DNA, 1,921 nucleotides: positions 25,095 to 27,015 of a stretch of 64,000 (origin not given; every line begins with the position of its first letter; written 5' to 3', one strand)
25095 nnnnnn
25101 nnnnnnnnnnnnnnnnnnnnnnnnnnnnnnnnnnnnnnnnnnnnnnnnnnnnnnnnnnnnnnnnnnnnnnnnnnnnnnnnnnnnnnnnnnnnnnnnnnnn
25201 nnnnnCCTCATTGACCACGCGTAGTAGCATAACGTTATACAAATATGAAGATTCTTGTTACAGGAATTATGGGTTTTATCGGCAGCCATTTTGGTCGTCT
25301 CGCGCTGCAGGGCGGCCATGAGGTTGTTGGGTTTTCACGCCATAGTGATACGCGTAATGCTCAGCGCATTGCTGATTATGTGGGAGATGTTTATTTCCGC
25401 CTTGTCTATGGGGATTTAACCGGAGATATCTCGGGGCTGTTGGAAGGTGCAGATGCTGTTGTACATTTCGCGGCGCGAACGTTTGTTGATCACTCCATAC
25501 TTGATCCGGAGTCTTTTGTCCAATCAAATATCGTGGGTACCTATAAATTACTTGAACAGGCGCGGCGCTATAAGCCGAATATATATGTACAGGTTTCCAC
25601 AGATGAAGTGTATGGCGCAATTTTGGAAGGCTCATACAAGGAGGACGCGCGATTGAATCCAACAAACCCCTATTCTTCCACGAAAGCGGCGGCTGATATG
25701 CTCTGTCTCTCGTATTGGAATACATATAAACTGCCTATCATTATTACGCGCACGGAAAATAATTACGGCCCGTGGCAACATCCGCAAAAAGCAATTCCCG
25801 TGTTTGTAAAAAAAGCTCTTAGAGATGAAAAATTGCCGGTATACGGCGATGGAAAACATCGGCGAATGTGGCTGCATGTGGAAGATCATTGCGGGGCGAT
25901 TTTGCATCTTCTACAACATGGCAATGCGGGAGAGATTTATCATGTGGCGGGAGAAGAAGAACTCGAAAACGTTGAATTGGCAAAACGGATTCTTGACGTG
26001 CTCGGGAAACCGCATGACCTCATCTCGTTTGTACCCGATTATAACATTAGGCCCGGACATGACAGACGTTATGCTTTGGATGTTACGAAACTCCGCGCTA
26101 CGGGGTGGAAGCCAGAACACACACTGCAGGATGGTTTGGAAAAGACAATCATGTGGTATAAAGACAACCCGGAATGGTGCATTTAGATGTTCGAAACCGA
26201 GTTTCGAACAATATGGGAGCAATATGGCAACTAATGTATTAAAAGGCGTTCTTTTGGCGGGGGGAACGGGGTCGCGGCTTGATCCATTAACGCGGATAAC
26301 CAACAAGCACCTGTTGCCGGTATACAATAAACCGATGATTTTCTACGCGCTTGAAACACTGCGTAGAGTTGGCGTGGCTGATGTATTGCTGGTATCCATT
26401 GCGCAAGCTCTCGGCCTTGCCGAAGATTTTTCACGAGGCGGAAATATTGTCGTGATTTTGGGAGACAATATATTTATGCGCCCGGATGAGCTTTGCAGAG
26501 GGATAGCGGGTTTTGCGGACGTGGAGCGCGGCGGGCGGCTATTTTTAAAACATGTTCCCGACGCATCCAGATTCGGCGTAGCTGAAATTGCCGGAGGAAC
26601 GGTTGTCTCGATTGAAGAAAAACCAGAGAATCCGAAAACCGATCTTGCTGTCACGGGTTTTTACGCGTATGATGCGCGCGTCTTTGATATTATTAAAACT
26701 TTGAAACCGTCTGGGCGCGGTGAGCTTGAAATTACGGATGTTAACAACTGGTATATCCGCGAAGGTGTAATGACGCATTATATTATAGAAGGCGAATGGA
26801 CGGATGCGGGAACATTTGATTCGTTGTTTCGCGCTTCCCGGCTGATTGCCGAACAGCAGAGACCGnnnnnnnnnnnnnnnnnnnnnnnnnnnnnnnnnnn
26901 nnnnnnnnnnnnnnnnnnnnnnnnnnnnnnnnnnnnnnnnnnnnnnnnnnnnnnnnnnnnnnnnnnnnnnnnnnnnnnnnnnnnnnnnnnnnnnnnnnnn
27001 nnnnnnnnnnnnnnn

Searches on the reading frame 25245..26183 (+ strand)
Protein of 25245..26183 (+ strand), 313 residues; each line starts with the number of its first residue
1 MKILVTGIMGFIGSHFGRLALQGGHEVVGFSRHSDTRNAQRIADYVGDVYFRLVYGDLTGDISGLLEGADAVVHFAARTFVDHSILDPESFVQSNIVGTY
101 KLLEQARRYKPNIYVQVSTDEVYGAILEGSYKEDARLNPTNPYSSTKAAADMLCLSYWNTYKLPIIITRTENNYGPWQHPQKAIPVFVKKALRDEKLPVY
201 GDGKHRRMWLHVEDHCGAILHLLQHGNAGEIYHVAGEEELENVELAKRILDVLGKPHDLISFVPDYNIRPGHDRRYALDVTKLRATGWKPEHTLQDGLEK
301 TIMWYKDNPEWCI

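Call 27: search_protein_families(library=pfam, proteins=[window:25245-26183:+], max_evalue=0.001)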
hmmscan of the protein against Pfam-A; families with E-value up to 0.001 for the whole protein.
window:25245-26183:+ (313 aa): 6 families
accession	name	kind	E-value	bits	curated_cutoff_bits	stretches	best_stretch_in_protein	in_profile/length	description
PF16363.11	GDP_Man_Dehyd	-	1.1e-65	222.7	27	1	4-301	1-332/332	GDP-mannose 4,6 dehydratase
PF01370.27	Epimerase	-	2.6e-58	197.7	20.9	1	3-235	1-240/240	NAD dependent epimerase/dehydratase family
PF04321.23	RmlD_sub_bind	-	6.2e-23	81.7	27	1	1-302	1-282/287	RmlD substrate binding domain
PF02719.21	Polysacc_synt_2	-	5.8e-13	49.1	20.2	1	3-257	1-251/293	Polysaccharide biosynthesis protein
PF01073.25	3Beta_HSD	-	8.7e-11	41.8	22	1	4-213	1-219/280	3-beta hydroxysteroid dehydrogenase/isomerase family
PF07993.18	NAD_binding_4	-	8.2e-09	35.4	20.1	1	61-171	81-205/258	Male sterility protein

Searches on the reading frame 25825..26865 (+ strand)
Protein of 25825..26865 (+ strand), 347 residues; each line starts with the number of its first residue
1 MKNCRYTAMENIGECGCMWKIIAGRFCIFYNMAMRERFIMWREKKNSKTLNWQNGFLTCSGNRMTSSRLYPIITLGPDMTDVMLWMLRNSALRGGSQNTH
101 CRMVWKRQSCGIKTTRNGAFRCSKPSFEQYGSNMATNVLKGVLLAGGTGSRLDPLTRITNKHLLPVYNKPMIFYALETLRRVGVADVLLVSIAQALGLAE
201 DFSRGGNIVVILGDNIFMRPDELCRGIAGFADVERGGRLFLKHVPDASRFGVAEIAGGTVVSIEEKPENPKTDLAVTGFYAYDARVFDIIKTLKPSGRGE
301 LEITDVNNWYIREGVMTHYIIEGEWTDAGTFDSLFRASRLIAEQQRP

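Call 27: search_protein_families(library=pfam, proteins=[window:25825-26865:+], max_evalue=0.001)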
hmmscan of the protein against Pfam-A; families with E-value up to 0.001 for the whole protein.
window:25825-26865:+ (347 aa): 2 families
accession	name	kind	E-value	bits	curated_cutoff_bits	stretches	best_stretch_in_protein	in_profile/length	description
PF00483.29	NTP_transferase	-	3.4e-40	138.6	21.2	2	192-343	86-244/245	Nucleotidyl transferase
PF12804.13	NTP_transf_3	-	9.2e-08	32.9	27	1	141-194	1-49/160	MobA-like NTP transferase domain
